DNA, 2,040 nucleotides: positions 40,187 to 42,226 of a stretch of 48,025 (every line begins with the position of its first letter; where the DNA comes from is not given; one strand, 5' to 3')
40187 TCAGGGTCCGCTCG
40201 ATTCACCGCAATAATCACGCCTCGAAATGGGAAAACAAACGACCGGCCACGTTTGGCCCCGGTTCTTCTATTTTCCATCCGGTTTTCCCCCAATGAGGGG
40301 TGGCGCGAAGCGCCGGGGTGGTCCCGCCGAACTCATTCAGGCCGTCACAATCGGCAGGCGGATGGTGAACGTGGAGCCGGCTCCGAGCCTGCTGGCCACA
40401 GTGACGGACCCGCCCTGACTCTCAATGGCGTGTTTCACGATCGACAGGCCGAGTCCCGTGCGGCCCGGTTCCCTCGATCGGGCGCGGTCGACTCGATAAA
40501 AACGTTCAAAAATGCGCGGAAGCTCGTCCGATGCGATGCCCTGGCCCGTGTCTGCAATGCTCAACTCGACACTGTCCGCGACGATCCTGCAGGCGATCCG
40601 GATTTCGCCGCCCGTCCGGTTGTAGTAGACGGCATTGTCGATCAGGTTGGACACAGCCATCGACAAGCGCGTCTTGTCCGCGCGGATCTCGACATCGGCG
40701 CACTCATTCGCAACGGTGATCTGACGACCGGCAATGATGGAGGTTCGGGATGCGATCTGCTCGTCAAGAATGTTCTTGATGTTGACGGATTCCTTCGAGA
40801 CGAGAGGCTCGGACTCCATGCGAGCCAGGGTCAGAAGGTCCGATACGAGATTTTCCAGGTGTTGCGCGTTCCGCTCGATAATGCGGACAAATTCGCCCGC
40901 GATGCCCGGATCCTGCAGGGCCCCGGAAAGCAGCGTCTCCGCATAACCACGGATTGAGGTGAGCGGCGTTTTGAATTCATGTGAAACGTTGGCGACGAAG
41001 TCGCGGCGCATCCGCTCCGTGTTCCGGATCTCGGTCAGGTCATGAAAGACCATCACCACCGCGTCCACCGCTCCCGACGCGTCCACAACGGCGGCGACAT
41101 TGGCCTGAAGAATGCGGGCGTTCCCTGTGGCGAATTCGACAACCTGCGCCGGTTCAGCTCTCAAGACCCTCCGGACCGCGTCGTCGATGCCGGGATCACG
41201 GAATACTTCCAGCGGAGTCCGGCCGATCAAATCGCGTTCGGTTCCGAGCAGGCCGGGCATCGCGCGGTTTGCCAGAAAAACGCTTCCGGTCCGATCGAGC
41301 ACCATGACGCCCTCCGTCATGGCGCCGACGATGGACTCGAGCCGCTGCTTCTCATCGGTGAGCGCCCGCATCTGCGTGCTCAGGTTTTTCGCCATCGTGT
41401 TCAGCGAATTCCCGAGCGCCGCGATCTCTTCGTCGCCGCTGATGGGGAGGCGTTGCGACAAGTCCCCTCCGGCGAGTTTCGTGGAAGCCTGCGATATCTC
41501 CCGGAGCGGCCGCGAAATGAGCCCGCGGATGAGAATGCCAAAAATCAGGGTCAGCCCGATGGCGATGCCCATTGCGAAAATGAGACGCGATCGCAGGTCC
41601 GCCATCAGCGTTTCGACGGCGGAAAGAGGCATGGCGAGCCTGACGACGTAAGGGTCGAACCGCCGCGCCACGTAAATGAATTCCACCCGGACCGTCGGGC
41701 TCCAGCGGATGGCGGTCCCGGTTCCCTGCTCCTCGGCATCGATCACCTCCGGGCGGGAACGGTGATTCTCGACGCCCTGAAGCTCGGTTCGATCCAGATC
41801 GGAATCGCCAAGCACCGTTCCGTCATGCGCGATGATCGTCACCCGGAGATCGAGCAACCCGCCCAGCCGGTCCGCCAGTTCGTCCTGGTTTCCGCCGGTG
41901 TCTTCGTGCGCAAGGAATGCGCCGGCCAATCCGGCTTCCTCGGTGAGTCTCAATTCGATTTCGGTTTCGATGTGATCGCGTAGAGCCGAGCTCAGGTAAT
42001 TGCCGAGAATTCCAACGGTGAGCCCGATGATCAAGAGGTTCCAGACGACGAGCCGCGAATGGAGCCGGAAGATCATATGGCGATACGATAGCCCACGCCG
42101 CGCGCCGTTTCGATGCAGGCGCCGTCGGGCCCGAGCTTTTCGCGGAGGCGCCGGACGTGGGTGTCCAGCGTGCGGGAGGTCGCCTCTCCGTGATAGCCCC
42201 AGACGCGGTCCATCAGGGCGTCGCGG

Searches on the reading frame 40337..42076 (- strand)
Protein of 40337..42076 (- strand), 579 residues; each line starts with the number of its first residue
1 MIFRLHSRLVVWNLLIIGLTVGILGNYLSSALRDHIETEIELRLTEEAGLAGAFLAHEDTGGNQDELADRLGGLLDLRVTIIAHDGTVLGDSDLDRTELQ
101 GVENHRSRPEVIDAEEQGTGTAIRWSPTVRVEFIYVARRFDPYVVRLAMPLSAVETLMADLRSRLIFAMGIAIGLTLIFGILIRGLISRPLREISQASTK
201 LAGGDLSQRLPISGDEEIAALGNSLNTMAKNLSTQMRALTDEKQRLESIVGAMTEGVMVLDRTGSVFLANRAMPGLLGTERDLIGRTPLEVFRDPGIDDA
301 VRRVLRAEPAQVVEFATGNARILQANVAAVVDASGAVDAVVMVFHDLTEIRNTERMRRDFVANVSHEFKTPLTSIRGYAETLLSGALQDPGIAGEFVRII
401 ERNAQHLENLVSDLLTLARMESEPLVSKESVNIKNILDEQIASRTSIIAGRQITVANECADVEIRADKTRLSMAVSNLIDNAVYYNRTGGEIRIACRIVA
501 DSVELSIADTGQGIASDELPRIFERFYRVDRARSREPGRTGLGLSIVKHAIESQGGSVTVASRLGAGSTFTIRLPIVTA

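Call 53: search_protein_families(library=pfam, proteins=[window:40337-42076:-], max_evalue=0.001)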
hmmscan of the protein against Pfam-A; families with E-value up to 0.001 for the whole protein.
window:40337-42076:- (579 aa): 9 families
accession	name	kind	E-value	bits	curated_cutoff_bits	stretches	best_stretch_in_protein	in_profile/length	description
PF02518.31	HATPase_c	-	3e-28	98.9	26.4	1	467-576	2-109/111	Histidine kinase-, DNA gyrase B-, and HSP90-like ATPase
PF00512.31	HisKA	-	1.1e-20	73.9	26.9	1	356-423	1-66/66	His Kinase A (phospho-acceptor) domain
PF00672.30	HAMP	-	2.2e-14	53.9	25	1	183-233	2-52/53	HAMP domain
PF08448.16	PAS_4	-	8.9e-10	39.2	23.1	1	254-350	5-108/110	PAS fold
PF00989.32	PAS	-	5.8e-06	26.7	22.6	1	245-346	2-112/113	PAS fold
PF13581.12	HATPase_c_2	-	5.2e-05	23.7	27.4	1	461-551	21-109/127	Histidine kinase-like ATPase domain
PF13426.13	PAS_9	-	8.5e-05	23.2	27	1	255-349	2-103/103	PAS domain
PF16736.11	sCache_like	-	0.00012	22.8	27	1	42-121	9-86/117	Single Cache-like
PF13589.12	HATPase_c_3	-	0.00022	21.7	25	1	471-563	3-93/137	Histidine kinase-, DNA gyrase B-, and HSP90-like ATPase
